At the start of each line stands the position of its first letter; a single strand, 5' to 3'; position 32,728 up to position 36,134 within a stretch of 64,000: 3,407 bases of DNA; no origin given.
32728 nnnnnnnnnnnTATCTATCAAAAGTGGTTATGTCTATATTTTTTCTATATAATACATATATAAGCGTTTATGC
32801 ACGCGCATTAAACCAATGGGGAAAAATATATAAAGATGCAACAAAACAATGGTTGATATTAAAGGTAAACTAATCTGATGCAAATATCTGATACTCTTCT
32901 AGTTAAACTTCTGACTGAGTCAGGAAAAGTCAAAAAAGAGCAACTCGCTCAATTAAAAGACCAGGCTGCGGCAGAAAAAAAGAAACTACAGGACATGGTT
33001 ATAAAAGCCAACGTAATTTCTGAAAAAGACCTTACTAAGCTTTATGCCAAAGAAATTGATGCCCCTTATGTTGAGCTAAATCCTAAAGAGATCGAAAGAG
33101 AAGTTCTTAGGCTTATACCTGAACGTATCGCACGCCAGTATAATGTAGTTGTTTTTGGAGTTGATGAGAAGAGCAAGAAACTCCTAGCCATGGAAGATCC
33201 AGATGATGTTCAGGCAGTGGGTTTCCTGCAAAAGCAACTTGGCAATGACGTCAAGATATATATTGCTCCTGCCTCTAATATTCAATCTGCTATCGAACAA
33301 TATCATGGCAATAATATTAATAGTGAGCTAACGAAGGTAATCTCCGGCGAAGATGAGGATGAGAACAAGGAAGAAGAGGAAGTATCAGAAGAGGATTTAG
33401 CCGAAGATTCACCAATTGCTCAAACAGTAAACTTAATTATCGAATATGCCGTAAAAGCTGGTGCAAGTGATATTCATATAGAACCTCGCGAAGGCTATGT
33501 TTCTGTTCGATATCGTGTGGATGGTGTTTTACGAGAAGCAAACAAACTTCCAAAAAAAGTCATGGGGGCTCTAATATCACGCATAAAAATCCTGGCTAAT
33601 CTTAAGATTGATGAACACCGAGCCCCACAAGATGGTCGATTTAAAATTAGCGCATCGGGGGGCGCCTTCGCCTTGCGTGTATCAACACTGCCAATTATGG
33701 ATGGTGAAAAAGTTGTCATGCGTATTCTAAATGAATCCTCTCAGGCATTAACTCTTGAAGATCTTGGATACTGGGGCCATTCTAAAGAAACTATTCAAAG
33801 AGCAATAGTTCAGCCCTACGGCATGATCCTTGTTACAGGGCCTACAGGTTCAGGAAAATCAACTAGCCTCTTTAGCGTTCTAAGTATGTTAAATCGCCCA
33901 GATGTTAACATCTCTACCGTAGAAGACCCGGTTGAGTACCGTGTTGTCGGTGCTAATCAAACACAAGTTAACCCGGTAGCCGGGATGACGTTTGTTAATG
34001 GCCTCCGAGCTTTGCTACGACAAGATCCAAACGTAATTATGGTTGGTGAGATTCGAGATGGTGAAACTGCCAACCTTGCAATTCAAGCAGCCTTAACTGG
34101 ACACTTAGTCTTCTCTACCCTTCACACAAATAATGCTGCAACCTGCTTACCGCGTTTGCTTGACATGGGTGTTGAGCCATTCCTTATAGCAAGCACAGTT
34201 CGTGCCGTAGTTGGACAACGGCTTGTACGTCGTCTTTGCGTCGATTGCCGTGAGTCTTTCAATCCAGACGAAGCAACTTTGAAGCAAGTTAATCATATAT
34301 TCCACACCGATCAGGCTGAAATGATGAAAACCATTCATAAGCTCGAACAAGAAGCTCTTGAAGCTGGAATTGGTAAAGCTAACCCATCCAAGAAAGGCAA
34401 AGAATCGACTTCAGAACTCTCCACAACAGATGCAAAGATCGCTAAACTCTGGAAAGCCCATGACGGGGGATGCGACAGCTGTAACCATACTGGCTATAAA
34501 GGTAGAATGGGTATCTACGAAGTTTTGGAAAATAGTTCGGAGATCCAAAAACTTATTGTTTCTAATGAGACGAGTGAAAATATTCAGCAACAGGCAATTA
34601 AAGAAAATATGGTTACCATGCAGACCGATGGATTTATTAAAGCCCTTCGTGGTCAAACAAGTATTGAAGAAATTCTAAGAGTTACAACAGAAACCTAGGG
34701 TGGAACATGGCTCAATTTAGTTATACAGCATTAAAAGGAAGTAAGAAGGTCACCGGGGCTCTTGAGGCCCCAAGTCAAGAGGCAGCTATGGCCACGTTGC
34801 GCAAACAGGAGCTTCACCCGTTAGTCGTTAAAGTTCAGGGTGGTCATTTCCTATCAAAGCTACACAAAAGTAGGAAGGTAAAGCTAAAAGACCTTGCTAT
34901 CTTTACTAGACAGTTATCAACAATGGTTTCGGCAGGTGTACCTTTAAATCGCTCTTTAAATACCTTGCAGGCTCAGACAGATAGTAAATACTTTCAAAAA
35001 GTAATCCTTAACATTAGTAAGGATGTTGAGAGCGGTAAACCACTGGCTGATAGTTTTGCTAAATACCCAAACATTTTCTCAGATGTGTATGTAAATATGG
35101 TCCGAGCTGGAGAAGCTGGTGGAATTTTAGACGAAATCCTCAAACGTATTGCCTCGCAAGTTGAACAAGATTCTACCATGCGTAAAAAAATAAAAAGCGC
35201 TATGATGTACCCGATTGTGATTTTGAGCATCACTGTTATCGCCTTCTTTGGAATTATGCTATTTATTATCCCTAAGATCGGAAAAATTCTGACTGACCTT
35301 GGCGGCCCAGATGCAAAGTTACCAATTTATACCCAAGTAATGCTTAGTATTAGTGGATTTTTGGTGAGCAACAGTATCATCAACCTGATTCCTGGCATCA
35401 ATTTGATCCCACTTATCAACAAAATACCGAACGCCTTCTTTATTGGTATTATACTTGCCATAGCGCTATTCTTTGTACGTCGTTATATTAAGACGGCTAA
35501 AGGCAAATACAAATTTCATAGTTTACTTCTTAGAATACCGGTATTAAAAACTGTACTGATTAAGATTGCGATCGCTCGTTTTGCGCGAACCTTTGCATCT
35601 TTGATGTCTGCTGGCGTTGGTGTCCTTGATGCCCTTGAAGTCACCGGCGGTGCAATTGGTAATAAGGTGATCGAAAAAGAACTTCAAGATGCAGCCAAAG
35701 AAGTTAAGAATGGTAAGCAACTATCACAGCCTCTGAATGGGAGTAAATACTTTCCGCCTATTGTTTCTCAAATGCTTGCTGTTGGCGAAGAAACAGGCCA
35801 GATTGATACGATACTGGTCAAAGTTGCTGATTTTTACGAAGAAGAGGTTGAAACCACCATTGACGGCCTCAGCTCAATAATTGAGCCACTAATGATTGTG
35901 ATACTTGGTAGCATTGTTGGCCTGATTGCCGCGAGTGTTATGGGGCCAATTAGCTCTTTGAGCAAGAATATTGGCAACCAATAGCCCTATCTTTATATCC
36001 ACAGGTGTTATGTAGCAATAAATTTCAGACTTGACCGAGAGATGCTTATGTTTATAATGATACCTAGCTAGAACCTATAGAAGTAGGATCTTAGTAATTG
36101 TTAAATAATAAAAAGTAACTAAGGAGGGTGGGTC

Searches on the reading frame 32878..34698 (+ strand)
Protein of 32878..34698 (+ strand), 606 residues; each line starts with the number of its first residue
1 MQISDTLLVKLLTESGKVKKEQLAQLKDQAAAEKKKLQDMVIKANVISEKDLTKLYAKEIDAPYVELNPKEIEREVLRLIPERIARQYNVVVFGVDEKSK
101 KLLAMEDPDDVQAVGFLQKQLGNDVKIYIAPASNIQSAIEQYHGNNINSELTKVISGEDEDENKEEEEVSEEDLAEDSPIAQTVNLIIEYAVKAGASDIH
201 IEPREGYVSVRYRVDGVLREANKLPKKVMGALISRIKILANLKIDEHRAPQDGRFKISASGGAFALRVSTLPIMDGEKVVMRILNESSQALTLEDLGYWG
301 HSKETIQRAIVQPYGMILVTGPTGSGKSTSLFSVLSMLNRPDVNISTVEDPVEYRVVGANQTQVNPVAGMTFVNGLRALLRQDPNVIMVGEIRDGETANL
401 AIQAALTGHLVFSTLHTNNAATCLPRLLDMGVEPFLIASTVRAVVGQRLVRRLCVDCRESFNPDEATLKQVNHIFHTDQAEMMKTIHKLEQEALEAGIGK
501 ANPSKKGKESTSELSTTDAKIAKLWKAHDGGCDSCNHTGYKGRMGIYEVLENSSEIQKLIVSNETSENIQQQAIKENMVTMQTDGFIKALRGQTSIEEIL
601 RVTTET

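Call 9: search_protein_families(library=pfam, proteins=[window:32878-34698:+], max_evalue=0.00001)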
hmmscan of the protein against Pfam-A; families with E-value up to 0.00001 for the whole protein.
window:32878-34698:+ (606 aa): 2 families
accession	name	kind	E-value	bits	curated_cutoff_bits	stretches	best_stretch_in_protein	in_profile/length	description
PF00437.27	T2SSE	-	4.4e-133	443.9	24.9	1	175-601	3-370/370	Type II/IV secretion system protein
PF05157.20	MshEN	-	2.3e-15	56.8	23.1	1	61-144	2-85/90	MshEN domain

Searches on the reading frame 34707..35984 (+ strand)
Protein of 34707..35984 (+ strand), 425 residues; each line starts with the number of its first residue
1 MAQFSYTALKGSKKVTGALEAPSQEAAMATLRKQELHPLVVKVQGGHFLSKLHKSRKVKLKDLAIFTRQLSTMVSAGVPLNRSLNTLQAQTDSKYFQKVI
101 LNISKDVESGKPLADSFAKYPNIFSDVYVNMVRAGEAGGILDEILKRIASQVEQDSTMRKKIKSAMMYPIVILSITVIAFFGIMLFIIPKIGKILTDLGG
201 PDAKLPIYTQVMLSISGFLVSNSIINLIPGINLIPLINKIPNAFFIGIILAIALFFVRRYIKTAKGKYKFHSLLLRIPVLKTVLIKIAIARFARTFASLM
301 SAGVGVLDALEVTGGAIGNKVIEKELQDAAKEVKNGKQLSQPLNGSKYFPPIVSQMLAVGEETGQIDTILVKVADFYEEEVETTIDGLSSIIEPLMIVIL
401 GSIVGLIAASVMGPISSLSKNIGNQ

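Call 9: search_protein_families(library=pfam, proteins=[window:34707-35984:+], max_evalue=0.00001)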
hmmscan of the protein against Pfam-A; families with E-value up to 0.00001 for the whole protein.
window:34707-35984:+ (425 aa): 1 family
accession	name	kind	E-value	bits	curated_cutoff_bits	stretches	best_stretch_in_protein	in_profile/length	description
PF00482.28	T2SSF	-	6.9e-65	217.1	25.2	2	66-189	1-125/125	Type II secretion system (T2SS), protein F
